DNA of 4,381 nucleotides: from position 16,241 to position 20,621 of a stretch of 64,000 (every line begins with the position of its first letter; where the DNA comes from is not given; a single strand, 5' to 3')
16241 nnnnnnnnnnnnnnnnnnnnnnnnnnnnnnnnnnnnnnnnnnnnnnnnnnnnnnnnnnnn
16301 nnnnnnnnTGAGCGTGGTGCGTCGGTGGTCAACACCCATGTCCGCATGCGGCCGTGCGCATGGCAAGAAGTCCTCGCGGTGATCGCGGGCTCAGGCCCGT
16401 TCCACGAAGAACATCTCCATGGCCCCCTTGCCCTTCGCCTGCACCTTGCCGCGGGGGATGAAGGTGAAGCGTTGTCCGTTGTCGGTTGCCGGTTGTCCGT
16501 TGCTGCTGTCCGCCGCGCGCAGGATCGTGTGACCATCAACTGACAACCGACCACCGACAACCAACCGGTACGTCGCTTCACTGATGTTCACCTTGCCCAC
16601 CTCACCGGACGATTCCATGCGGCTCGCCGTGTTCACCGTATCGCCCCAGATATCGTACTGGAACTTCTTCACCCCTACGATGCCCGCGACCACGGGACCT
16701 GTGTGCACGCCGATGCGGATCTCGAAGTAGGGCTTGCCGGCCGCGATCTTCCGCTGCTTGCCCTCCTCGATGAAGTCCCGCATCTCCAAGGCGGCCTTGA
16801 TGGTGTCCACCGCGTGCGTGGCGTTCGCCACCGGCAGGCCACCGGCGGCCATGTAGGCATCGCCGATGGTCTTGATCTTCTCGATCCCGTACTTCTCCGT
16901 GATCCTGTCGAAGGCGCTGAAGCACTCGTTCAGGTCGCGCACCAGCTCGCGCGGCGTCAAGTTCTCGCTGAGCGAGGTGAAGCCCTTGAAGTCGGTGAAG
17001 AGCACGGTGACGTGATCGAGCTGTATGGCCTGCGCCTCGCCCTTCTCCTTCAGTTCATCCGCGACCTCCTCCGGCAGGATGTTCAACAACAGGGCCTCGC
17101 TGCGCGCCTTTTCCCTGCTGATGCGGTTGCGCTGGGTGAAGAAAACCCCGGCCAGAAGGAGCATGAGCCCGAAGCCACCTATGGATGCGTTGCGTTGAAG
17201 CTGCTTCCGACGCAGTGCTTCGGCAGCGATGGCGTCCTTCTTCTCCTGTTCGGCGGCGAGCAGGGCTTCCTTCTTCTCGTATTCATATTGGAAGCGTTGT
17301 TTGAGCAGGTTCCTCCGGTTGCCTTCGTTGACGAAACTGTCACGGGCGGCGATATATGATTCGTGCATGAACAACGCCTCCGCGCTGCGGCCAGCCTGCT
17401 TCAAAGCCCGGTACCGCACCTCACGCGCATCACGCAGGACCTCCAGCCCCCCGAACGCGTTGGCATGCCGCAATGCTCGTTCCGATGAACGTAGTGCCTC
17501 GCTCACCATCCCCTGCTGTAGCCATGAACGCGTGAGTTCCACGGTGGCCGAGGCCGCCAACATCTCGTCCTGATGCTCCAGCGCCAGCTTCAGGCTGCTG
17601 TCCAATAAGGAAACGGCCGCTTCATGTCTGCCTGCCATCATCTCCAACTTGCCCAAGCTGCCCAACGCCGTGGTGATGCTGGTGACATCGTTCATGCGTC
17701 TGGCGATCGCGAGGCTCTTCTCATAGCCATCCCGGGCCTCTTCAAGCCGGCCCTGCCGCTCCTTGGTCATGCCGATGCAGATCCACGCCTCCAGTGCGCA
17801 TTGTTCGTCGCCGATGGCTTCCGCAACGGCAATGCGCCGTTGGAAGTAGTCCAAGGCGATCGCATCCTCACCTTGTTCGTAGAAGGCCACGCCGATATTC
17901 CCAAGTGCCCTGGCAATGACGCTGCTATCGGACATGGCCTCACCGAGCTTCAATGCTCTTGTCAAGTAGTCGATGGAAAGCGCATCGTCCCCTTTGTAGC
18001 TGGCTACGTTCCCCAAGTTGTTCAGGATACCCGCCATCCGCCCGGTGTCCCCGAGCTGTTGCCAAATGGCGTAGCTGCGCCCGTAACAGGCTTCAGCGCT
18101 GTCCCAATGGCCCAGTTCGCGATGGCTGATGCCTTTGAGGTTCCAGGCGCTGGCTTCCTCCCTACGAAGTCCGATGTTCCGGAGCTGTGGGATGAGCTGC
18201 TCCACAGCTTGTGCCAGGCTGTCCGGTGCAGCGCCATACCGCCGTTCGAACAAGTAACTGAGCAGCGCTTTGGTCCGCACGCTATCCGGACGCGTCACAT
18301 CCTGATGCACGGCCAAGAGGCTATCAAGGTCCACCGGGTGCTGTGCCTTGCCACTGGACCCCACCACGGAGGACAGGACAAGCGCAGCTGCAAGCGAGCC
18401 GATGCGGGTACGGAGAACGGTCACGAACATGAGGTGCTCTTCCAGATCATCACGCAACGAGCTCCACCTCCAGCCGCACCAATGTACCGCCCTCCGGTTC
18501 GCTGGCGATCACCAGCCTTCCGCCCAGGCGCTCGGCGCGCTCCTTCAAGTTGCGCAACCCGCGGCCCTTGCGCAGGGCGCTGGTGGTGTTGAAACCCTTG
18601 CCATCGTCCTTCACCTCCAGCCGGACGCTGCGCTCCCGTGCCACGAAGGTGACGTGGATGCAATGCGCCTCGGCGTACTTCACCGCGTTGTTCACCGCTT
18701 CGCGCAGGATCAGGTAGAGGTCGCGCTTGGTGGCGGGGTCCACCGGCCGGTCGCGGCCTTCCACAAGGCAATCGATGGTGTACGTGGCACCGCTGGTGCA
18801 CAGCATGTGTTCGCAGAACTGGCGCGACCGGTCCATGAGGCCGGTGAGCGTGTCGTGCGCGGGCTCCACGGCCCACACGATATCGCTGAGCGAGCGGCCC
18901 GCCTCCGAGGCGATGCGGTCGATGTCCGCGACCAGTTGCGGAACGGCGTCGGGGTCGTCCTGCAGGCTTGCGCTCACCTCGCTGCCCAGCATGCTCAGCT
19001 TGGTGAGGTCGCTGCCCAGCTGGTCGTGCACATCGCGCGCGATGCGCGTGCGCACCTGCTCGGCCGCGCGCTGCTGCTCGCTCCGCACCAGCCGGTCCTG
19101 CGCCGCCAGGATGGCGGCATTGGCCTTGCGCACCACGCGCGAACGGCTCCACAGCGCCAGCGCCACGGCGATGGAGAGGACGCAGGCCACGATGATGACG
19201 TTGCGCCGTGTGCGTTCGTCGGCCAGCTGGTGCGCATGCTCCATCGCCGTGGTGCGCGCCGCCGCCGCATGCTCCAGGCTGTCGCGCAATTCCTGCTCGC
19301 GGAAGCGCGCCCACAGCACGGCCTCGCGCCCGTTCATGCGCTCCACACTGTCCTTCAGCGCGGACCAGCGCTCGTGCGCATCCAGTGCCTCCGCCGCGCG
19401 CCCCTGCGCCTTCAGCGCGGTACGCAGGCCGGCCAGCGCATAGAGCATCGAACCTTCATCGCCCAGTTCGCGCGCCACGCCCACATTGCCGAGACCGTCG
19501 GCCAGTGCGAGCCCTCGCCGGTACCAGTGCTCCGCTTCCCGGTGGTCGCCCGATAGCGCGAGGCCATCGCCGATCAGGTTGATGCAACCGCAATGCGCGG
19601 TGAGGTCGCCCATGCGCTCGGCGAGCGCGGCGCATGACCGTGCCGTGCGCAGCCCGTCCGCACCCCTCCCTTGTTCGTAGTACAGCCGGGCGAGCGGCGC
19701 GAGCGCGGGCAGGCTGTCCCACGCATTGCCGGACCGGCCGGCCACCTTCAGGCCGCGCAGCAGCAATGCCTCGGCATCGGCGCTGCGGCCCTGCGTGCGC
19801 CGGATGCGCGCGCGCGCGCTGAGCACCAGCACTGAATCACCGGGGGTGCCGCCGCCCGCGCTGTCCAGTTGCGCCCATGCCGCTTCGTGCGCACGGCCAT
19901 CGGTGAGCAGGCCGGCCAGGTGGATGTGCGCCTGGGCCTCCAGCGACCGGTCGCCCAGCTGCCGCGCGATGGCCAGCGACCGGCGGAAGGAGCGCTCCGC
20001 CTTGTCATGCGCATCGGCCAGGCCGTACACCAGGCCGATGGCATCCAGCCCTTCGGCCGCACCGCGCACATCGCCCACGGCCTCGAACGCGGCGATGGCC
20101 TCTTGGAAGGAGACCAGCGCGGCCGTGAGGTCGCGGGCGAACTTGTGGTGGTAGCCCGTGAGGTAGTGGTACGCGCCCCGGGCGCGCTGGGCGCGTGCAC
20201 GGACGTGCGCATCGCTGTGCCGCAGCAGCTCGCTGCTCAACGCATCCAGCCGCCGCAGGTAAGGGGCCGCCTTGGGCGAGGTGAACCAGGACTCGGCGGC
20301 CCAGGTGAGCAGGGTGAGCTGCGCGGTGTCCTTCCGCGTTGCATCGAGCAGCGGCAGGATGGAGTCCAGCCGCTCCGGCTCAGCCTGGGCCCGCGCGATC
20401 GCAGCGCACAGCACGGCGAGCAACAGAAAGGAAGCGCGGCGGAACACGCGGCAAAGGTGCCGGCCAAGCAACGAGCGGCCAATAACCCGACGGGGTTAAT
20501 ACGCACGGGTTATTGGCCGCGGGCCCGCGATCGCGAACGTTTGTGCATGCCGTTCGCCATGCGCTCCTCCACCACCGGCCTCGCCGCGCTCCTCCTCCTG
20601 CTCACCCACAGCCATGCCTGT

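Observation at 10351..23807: Tandemly duplicated three-gene cassette: TPR histidine kinase (-), novel-CTD secreted propeller protein (+), TPR adenylate cyclase (-)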

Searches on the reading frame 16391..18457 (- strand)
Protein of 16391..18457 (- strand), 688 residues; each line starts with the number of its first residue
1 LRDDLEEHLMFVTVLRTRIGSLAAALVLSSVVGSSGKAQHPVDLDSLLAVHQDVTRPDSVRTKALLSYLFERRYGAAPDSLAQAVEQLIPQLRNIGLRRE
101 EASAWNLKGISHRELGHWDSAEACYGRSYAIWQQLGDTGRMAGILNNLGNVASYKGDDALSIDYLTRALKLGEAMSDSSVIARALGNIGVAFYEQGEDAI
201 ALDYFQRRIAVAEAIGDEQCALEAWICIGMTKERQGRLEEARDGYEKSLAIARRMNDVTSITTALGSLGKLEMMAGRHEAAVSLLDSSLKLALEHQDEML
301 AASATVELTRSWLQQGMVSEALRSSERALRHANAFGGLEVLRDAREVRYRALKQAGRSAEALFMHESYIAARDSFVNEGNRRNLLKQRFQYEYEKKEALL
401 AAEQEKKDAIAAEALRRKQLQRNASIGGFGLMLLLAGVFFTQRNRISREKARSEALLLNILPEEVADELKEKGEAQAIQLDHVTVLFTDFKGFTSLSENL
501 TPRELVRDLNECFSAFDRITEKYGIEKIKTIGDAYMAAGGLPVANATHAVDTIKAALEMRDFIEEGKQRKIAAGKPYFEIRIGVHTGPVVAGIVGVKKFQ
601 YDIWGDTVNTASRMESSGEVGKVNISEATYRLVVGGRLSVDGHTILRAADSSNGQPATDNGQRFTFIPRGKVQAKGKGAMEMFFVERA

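Call 6: search_protein_families(library=pfam, proteins=[window:16391-18457:-], max_evalue=0.01)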
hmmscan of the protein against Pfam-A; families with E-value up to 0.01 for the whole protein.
window:16391-18457:- (688 aa): 8 families
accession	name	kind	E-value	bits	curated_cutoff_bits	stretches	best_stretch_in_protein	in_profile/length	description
PF00211.25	Guanylate_cyc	-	4.1e-55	186.7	21.9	1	479-686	5-182/183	Adenylate and Guanylate cyclase catalytic domain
PF13424.12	TPR_12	-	1e-26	93.3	30.1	3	101-171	2-74/77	Tetratricopeptide repeat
PF00515.34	TPR_1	-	1.5e-17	63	27.8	0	182-207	1-26/34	Tetratricopeptide repeat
PF07719.23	TPR_2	-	5e-16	57.9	27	1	223-252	2-31/34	Tetratricopeptide repeat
PF13374.12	TPR_10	-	2.3e-11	43.8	27.5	0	182-213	2-33/42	Tetratricopeptide repeat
PF17874.7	TPR_MalT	-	9.2e-10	38.7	45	1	177-362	35-222/336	MalT-like TPR region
PF13176.12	TPR_7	-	2.5e-08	33.8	27.9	0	184-216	1-33/36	Tetratricopeptide repeat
PF13181.12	TPR_8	-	5e-08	32.9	25.7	0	143-171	2-30/34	Tetratricopeptide repeat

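Call 7: search_protein_families(library=ncbifam, proteins=[window:16391-18457:-], max_evalue=0.01)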
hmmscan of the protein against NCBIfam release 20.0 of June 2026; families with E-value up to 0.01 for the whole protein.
window:16391-18457:- (688 aa): 7 families
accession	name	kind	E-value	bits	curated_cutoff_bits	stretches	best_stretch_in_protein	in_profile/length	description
NF053520.1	HK_Porph_FimS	equivalog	4.8e-17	61.5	600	2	109-269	51-211/618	sensor histidine kinase FimS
NF041717.1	HaaA_phane_TPR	equivalog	6.3e-13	47.7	1125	1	93-255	703-865/882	cyclophane-containing RiPP biosynthesis TPR protein HaaT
NF053617.1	SARPRegAfsRStmc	equivalog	1.7e-09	36.3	1430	2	74-250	708-884/986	SARP-family global regulator AfsR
TIGR03903.1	TOMM_kin_cyc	equivalog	3.5e-09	35.1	705.75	1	513-635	322-438/1267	TOMM system kinase/cyclase fusion protein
TIGR02521.1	type_IV_pilW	equivalog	1.1e-06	28.4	154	0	59-210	32-163/234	type IV pilus biogenesis/stability protein PilW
NF002725.1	PRK02603.1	equivalog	1.2e-06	28.6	143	1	150-210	43-100/173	photosystem I assembly protein Ycf3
NF053720.1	NsdA_fam_reg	subfamily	5.4e-05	22.9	75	0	102-173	201-272/432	NsdA family TPR-like regulatory protein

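Call 27: find_related_loci(query=window:16391-18430:-, collection=metagenome_contigs, flank=10000)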
Query window:16391-18430:- (679 aa) in metagenome_contigs; peptide patterns used: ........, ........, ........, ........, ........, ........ (x = any residue, [..] = any of these).
600 stretches matched a pattern (row limit reached: there are more); 480 encode a relative of the query (tblastn E <= 1e-3); the best 80 are kept; 80 distinct loci.
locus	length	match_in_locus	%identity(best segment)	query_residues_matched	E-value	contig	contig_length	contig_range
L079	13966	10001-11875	56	30-679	0e+0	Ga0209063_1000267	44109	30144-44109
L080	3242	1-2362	48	7-679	0e+0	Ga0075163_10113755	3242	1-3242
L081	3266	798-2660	44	33-678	1e-174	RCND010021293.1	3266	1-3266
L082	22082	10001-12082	45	13-677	1e-160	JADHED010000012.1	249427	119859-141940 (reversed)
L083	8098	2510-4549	42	17-676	1e-158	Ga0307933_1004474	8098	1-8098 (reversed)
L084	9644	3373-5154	43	17-677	1e-157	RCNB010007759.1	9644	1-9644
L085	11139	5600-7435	49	109-679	8e-157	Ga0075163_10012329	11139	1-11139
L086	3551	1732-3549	48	12-621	4e-162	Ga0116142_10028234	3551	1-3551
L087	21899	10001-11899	43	17-679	6e-155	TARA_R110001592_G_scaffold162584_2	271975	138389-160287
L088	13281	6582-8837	45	22-678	5e-154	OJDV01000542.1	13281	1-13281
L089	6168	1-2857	42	13-677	7e-151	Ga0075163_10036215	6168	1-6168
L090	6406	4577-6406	46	70-663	3e-150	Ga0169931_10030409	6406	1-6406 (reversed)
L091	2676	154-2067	42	15-676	8e-157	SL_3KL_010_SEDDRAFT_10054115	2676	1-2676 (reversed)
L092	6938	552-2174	48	116-677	1e-146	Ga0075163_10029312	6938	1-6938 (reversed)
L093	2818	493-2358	43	33-676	3e-154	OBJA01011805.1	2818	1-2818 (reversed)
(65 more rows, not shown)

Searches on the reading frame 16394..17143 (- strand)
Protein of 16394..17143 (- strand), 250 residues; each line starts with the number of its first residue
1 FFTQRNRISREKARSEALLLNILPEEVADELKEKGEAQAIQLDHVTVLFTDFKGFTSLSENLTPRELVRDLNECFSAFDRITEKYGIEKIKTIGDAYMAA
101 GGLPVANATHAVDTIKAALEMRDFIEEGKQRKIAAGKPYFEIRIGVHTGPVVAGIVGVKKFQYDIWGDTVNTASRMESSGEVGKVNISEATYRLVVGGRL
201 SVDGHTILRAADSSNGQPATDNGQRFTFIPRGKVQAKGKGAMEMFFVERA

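Call 54: search_solved_structures(query=window:16394-17143:-, show_alignments=2, max_evalue=1e-10)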
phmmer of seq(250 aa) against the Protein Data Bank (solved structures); distinct sequences matched with E-value up to 1e-10: 41.
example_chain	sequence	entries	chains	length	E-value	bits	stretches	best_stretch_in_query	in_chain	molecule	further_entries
9u3p_A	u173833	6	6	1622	5.4e-62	212.8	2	41-210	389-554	Adenylate cyclase type 9,Protein M2-1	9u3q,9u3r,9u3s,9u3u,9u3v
7pd4_A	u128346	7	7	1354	3.6e-61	210.1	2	41-196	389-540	Adenylate cyclase 9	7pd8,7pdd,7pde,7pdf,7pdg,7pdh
6r4o_A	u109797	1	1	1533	6.2e-61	209.3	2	41-196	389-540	Adenylate cyclase 9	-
6r3q_A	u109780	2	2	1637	7.9e-61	209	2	41-196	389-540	Adenylate cyclase 9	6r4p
8buz_A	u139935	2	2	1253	7.2e-60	205.8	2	6-205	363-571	Adenylate cyclase type 8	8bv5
8sl3_A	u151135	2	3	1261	1.9e-59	204.5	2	8-197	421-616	Adenylate cyclase type 5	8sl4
5o5k_A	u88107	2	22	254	2.2e-45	158.5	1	9-193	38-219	Adenylate cyclase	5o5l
9bcv_A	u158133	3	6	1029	4.5e-44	154.1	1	9-194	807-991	Atrial natriuretic peptide receptor 1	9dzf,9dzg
9dzh_A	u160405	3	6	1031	4.5e-44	154.1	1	9-194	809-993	Atrial natriuretic peptide receptor 1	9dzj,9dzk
9bcl_A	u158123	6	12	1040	4.6e-44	154.1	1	9-194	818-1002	Atrial natriuretic peptide receptor 1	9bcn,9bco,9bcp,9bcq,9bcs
4p2f_A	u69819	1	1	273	3.6e-43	151.2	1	9-194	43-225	Adenylate cyclase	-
4p2m_A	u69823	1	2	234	9.5e-43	149.8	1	10-194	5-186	Adenylate cyclase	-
4p2x_A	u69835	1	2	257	9.7e-43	149.8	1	8-194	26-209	Adenylate cyclase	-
7yz9_A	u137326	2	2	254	1.3e-42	149.4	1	10-193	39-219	Adenylate cyclase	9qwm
7yzi_A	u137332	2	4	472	8.7e-42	146.6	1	10-194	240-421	Adenylate cyclase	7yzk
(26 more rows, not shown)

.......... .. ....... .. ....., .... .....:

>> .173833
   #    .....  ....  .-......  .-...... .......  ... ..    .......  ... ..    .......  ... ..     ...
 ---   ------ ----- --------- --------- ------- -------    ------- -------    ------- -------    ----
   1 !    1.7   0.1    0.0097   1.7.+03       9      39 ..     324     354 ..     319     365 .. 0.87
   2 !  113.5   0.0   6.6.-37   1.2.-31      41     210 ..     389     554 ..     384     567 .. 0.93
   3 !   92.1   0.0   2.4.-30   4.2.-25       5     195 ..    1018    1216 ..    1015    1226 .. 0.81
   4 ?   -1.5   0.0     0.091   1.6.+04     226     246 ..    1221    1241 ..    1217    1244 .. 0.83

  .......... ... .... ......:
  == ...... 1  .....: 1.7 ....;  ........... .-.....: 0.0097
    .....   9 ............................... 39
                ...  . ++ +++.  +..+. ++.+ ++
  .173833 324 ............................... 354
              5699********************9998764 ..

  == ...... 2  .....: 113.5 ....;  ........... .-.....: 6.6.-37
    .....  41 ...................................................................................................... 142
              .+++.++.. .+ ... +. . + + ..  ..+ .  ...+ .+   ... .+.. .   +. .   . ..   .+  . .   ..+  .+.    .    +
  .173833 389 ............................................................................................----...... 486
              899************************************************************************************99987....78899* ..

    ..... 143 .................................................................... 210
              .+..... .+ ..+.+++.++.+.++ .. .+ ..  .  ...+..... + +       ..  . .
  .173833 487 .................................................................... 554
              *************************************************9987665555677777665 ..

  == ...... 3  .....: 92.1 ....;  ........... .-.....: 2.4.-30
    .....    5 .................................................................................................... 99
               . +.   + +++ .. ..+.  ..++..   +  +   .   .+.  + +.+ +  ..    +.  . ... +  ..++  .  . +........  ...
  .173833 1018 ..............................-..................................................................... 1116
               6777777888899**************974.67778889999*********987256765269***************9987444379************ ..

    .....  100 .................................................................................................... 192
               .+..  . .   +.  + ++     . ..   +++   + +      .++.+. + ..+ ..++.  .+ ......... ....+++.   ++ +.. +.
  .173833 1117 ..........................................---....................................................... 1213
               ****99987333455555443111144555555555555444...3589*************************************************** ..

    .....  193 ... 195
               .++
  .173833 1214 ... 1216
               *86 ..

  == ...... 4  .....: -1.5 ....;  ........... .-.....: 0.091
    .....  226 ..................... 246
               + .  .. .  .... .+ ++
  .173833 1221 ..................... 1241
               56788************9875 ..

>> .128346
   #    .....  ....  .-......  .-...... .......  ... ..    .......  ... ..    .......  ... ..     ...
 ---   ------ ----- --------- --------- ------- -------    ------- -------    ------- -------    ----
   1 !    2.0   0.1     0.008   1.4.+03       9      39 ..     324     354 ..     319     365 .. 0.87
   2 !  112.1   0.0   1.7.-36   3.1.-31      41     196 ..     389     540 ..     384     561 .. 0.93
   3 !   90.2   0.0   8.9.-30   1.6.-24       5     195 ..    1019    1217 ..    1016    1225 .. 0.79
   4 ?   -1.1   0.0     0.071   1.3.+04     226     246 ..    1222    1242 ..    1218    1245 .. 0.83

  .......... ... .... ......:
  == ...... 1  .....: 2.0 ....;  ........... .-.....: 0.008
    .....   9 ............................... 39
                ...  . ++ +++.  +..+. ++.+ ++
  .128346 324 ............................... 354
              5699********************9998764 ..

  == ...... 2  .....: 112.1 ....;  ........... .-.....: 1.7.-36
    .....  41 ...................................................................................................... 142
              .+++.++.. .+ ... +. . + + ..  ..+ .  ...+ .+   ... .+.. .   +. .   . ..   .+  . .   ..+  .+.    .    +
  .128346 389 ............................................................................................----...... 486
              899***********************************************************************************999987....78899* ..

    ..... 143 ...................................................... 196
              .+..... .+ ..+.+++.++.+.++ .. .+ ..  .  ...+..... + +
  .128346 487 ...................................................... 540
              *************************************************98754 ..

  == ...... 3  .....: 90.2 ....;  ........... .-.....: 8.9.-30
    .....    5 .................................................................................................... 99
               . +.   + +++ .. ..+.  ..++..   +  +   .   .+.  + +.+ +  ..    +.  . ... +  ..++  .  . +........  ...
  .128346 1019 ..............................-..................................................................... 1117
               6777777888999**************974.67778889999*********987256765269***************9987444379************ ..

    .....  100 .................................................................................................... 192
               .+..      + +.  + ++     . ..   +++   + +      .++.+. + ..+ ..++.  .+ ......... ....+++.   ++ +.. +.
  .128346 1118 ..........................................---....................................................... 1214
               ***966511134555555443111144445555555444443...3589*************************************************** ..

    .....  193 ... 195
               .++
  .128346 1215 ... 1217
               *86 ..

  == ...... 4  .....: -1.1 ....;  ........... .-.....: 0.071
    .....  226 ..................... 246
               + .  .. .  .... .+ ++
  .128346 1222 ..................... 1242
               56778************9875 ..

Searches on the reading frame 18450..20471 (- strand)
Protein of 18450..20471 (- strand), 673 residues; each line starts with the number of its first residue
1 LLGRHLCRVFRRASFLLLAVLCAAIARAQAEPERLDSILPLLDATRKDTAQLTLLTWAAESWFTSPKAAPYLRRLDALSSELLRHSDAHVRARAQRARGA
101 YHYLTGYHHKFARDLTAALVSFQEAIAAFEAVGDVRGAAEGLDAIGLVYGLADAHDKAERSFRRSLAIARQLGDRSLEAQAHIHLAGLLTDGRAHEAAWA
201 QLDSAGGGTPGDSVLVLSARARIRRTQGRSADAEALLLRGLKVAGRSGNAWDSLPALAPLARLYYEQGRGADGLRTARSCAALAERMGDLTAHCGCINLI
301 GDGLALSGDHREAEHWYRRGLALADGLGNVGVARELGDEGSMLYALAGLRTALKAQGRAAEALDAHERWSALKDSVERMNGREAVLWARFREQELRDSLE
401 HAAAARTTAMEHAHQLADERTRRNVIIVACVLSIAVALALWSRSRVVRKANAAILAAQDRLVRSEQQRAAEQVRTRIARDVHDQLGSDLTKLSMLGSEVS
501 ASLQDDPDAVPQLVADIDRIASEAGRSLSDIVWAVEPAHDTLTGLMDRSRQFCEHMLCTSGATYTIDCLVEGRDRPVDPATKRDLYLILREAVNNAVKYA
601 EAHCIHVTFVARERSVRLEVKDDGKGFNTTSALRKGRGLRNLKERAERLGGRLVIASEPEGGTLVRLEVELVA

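Call 6: search_protein_families(library=pfam, proteins=[window:18450-20471:-], max_evalue=0.01)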
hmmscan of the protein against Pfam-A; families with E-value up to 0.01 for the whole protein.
window:18450-20471:- (673 aa): 4 families
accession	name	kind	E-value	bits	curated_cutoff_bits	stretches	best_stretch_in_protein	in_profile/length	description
PF02518.31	HATPase_c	-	7.1e-13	49.4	26.4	1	582-671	3-109/111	Histidine kinase-, DNA gyrase B-, and HSP90-like ATPase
PF13424.12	TPR_12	-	1.6e-08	35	30.1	3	110-171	14-77/77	Tetratricopeptide repeat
PF07730.19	HisKA_3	-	9.6e-08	32.9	24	1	474-538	2-66/68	Histidine kinase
PF13581.12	HATPase_c_2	-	2.4e-07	31.2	27.4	1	575-644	22-92/127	Histidine kinase-like ATPase domain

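Call 7: search_protein_families(library=ncbifam, proteins=[window:18450-20471:-], max_evalue=0.01)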
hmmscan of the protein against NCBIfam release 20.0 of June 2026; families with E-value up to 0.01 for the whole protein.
window:18450-20471:- (673 aa): 18 families
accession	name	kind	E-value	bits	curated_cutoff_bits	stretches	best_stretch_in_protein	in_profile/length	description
NF008649.0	PRK11644.1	equivalog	2e-22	79.6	408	1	468-666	298-491/499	signal transduction histidine-protein kinase/phosphatase UhpB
NF052443.1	SensHisKinMctS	equivalog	2.2e-20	72.4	700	1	416-664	194-442/457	two-component system sensor histidine kinase MctS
NF008184.0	PRK10935.1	equivalog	3.7e-20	72.1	553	1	466-668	356-556/565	nitrate/nitrite two-component system sensor histidine kinase NarQ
NF052531.1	Strep_LiaS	equivalog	7.1e-19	68.2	450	1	464-671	123-327/328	envelope stress sensor histidine kinase LiaS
NF047786.1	his_kin_MadS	equivalog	1.8e-17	63.6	500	1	447-669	204-433/434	MadS family sensor histidine kinase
NF007896.0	PRK10600.1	equivalog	2.7e-13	49.4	578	1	452-667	370-581/598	nitrate/nitrite two-component system sensor histidine kinase NarX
NF033792.0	ActS_PrrB_HisK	equivalog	1.3e-08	34.1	350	1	423-631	154-357/423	ActS/PrrB/RegB family redox-sensitive histidine kinase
NF047322.1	HK_morpho_MacS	equivalog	1.4e-07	31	300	1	437-669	146-366/367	MacS family sensor histidine kinase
NF041717.1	HaaA_phane_TPR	equivalog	5.1e-07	28.2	1125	1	69-185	519-638/882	cyclophane-containing RiPP biosynthesis TPR protein HaaT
TIGR02966.1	phoR_proteo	equivalog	4.7e-05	22.6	334.2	1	581-630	226-276/333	phosphate regulon sensor histidine kinase PhoR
NF045988.1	HisKinRegBRhodob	equivalog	0.00025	19.5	570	1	431-634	172-372/462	sensor histidine kinase RegB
NF053520.1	HK_Porph_FimS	equivalog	0.00043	18.7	600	0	103-181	128-206/618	sensor histidine kinase FimS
NF008025.0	PRK10755.1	equivalog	0.00054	18.7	314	1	585-645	254-315/362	two-component system sensor histidine kinase PmrB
NF040691.1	MtrAB_MtrB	equivalog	0.0013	17.8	450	1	582-631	385-434/507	MtrAB system histidine kinase MtrB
NF047405.1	SensHisKinSapS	equivalog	0.0021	17.5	550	0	570-630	214-274/341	two-component system sensor histidine kinase SapS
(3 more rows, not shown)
